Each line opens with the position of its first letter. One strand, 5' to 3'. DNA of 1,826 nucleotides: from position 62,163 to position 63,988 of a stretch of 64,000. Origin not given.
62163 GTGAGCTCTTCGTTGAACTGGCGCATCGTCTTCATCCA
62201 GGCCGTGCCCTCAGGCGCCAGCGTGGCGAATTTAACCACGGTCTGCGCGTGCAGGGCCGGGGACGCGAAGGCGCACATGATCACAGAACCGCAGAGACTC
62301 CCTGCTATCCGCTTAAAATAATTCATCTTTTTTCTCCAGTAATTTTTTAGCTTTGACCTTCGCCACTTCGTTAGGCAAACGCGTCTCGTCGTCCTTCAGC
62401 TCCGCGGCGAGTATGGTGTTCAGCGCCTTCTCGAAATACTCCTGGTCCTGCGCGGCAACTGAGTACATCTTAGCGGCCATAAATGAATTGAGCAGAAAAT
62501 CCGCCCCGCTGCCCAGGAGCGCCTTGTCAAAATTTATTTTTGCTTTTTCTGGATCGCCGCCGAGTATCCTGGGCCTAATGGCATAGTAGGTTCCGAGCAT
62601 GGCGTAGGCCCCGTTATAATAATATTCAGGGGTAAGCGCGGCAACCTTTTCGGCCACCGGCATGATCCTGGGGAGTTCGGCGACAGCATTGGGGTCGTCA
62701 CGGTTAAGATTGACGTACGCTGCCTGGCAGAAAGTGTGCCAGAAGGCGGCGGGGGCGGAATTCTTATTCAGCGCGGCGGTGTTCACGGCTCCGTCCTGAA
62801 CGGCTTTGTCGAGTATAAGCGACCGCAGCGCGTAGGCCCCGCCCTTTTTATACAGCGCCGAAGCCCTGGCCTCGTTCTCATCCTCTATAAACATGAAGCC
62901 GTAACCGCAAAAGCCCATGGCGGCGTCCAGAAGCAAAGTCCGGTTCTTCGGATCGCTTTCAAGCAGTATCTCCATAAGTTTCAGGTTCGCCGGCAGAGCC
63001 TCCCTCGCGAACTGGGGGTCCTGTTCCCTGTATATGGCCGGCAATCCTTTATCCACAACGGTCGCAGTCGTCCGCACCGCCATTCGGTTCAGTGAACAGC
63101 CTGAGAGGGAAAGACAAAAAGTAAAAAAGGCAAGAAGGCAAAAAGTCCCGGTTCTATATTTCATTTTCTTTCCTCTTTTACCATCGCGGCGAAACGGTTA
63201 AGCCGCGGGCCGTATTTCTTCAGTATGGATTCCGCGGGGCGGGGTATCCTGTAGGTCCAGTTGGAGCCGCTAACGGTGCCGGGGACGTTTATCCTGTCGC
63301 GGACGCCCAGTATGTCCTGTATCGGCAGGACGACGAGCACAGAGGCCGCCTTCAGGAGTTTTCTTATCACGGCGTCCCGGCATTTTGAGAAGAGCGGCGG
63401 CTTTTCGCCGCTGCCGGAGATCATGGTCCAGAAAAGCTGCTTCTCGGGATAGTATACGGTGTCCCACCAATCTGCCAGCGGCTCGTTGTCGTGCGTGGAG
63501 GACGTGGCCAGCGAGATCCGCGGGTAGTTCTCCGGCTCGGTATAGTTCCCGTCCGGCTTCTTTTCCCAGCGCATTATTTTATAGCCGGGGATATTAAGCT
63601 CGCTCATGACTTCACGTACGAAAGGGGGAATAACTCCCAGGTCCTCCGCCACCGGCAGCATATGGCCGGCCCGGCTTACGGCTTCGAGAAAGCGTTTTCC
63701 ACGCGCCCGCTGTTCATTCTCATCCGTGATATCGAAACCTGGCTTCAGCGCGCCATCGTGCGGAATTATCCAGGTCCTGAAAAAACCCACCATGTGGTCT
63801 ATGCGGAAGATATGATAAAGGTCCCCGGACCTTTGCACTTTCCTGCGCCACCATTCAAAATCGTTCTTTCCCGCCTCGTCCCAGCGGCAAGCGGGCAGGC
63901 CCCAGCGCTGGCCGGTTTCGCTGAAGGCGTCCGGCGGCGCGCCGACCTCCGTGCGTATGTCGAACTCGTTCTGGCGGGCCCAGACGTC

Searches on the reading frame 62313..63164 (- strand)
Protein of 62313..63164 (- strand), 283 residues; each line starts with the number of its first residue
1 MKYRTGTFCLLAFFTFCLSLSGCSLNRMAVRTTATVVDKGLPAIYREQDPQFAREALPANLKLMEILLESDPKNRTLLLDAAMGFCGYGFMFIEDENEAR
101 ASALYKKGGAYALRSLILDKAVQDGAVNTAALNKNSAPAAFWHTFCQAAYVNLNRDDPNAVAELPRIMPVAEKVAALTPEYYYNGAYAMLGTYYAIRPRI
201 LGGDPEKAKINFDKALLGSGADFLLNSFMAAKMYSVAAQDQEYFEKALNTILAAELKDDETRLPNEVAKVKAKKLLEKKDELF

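Call 33: search_protein_families(library=pfam, proteins=[window:62313-63164:-], max_evalue=0.0001)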
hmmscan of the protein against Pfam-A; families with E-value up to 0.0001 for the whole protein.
window:62313-63164:- (283 aa): 1 family
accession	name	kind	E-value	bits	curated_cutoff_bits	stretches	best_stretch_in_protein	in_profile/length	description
PF16811.11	TAtT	-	1e-54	186.1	26.5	1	47-283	2-263/263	TRAP transporter T-component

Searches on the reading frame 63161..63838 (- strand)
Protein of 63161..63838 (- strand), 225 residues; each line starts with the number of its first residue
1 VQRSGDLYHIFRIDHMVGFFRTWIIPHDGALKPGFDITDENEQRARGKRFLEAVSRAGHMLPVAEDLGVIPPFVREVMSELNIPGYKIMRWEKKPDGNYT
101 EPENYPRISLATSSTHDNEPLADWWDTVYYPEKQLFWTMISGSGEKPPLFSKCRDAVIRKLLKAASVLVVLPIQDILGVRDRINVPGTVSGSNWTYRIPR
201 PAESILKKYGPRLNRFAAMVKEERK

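Call 33: search_protein_families(library=pfam, proteins=[window:63161-63838:-], max_evalue=0.0001)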
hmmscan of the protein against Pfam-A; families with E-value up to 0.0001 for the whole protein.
window:63161-63838:- (225 aa): 1 family
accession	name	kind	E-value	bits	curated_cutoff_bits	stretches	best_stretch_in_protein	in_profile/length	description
PF02446.23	Glyco_hydro_77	-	1.6e-47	163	25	1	2-199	267-460/465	4-alpha-glucanotransferase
